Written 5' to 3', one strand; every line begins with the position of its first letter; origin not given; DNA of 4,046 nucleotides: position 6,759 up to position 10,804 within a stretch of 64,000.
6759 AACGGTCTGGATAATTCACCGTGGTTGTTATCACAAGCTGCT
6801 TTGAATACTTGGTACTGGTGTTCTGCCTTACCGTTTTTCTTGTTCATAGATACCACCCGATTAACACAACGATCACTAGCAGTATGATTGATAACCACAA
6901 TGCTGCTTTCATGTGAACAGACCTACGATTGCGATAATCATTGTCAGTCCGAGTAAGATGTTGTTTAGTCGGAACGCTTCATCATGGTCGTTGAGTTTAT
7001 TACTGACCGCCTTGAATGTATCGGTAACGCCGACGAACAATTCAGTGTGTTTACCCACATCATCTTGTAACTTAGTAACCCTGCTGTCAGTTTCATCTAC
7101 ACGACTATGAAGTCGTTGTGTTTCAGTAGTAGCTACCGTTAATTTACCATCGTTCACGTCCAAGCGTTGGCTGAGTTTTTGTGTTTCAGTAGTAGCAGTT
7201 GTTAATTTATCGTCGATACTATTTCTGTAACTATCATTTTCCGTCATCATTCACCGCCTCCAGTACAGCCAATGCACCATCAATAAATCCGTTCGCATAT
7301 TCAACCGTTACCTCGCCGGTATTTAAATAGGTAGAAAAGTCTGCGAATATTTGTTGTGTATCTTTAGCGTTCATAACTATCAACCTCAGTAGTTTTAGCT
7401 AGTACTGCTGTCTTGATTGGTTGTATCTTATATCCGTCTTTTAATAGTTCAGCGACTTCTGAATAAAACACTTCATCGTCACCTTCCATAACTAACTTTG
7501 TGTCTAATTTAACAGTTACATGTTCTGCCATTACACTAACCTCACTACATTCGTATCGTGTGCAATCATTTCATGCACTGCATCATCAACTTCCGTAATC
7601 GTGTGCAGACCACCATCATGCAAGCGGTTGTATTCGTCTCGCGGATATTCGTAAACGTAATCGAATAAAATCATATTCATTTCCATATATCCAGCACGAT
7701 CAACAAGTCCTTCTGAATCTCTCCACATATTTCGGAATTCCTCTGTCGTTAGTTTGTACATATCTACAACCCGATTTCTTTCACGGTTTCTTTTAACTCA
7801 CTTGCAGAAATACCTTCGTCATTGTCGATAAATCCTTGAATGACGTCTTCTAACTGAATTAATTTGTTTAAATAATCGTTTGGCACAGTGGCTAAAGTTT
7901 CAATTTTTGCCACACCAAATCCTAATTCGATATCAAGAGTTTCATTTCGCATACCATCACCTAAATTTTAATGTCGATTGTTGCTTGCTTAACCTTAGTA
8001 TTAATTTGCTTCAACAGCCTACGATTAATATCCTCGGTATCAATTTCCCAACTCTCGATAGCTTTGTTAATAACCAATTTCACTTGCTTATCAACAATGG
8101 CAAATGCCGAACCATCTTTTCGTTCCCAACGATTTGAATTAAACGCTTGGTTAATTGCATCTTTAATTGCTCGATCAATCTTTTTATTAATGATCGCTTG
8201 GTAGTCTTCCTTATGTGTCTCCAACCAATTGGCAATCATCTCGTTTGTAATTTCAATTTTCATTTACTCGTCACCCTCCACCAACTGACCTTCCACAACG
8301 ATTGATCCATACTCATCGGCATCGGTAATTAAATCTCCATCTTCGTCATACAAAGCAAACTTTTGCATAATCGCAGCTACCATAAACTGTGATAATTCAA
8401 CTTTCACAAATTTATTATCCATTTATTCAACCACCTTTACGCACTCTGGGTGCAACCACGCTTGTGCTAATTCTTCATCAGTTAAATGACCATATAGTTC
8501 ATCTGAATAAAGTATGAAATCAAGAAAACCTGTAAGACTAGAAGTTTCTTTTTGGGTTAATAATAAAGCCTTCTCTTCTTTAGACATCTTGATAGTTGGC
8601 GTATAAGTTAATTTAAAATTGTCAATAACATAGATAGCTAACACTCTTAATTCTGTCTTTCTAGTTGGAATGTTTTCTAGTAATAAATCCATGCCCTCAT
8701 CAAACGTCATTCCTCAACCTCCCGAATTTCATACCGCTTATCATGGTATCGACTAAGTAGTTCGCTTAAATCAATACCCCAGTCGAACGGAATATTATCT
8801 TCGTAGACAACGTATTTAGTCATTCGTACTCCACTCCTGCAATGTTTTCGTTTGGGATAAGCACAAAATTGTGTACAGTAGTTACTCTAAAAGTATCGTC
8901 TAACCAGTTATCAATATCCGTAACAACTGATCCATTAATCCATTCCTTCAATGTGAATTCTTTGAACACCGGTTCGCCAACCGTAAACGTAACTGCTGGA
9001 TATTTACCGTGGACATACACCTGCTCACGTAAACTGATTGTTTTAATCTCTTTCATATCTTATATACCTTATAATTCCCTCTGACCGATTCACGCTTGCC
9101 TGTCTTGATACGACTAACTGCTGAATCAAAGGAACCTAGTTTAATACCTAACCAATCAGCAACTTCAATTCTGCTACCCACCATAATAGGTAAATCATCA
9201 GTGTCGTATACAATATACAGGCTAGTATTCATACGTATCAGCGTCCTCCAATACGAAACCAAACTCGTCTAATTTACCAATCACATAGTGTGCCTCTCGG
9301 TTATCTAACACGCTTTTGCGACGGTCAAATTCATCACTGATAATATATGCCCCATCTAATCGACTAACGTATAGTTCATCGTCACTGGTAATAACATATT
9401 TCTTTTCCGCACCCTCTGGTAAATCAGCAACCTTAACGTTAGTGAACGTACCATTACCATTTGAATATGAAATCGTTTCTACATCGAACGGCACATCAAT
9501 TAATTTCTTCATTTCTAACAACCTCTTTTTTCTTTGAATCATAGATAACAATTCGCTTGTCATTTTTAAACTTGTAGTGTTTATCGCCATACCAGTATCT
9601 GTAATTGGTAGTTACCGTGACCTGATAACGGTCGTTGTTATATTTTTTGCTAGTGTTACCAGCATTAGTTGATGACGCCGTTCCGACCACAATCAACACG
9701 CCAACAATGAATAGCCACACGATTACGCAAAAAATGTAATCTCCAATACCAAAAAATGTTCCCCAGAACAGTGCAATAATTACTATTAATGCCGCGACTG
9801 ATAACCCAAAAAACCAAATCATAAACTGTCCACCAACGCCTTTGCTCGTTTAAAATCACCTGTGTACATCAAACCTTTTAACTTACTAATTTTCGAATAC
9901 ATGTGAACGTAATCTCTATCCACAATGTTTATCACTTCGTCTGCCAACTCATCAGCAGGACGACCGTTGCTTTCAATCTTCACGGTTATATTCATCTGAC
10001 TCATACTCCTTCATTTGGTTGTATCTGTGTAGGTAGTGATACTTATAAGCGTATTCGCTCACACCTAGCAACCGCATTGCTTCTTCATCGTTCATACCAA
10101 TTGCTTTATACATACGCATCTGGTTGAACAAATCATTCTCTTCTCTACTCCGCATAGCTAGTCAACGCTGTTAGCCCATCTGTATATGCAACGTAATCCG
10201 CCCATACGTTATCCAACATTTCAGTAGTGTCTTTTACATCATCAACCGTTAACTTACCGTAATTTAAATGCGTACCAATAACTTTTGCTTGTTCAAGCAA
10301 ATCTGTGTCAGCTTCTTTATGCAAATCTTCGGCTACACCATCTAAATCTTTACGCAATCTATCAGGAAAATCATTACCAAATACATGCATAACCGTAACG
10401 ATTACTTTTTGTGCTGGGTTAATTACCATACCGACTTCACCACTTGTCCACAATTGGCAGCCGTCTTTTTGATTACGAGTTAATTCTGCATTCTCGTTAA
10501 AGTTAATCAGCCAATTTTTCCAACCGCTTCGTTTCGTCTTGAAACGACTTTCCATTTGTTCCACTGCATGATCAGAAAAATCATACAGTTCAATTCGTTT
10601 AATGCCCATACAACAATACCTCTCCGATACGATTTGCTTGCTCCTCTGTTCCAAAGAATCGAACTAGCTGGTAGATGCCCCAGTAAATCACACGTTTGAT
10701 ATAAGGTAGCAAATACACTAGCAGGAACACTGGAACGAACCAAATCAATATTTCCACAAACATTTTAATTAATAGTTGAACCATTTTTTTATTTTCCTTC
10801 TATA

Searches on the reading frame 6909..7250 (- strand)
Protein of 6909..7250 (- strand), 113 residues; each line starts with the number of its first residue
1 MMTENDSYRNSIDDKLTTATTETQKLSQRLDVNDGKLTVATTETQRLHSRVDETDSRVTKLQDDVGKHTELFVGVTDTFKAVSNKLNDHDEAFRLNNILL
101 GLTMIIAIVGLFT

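Call 52: search_protein_families(library=pfam, proteins=[window:6909-7250:-], max_evalue=0.01)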
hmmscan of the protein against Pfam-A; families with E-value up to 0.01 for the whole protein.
window:6909-7250:- (113 aa): 1 family
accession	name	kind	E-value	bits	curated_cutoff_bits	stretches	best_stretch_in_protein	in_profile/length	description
PF09486.15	HrpB7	-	0.00067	20.6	29.7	1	3-67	75-139/157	Bacterial type III secretion protein (HrpB7)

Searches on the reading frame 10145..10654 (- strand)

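Call 11: search_protein_families(library=pfam, proteins=[window:10145-10654:-], max_evalue=0.001)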
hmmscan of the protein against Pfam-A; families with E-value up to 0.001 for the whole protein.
window:10145-10654:- (169 aa): 0 families

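Call 51: search_protein_families(library=phrogs, proteins=[window:10145-10654:-], max_evalue=0.001)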
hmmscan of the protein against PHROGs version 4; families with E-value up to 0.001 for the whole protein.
window:10145-10654:- (169 aa): 1 family
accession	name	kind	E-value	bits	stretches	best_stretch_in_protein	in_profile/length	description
phrog_5083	-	unknown function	5.2e-10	40.4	1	22-89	7-77/178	-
